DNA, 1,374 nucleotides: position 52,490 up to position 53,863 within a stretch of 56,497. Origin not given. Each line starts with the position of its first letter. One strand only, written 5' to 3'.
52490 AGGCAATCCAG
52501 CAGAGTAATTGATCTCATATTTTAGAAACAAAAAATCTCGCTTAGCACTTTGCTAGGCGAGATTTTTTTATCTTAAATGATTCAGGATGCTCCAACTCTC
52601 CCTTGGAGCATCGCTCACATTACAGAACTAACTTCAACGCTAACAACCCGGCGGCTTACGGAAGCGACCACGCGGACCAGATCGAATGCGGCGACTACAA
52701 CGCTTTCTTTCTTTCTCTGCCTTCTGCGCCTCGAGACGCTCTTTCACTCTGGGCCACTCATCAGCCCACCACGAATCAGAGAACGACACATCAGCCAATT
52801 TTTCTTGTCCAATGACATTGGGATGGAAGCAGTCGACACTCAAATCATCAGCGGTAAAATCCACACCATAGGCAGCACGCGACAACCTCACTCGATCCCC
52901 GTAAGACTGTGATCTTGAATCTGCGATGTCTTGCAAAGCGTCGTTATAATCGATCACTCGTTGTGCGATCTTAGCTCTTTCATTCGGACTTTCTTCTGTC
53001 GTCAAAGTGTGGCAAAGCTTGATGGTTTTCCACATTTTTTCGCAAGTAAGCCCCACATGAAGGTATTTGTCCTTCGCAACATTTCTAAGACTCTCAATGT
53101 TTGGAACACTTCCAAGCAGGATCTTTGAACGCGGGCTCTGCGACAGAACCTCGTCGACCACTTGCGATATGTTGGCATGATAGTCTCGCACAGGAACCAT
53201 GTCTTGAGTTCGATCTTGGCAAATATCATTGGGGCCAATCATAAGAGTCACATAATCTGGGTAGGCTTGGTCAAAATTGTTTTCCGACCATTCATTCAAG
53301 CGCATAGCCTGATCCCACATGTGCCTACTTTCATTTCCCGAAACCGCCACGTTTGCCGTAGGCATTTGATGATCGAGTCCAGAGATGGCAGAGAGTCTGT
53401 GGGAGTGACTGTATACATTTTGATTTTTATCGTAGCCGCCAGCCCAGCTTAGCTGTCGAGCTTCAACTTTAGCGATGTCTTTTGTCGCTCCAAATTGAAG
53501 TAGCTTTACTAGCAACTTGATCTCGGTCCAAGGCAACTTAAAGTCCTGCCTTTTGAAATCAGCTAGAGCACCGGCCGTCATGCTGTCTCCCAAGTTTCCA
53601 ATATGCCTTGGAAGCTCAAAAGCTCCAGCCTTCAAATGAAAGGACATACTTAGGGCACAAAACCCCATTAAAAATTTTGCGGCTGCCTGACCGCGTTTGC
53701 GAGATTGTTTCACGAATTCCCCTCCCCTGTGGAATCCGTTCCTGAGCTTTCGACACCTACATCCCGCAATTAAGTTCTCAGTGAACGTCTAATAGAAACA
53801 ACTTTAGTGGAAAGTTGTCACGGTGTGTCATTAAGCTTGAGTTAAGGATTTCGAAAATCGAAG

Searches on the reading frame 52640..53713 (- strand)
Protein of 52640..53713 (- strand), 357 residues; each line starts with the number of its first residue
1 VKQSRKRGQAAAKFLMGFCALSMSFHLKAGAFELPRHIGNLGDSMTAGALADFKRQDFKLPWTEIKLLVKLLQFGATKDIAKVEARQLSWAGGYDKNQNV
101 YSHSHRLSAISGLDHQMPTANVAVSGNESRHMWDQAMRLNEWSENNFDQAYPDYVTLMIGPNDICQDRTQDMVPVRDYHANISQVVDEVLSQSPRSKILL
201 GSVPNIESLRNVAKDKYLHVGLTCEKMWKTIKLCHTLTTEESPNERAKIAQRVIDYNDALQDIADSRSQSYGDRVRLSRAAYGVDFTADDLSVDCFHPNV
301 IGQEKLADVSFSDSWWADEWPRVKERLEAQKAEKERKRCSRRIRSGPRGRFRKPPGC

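Call 95: search_protein_families(library=pfam, proteins=[window:52640-53713:-], max_evalue=0.001)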
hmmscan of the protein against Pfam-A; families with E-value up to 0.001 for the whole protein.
window:52640-53713:- (357 aa): 2 families
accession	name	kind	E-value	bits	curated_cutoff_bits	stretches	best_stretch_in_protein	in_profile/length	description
PF00657.28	Lipase_GDSL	-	1.6e-15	58.3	23.6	1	38-308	1-206/208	GDSL-like Lipase/Acylhydrolase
PF13472.12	Lipase_GDSL_2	-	7.1e-14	53.1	32.9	1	111-304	31-177/178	GDSL-like Lipase/Acylhydrolase family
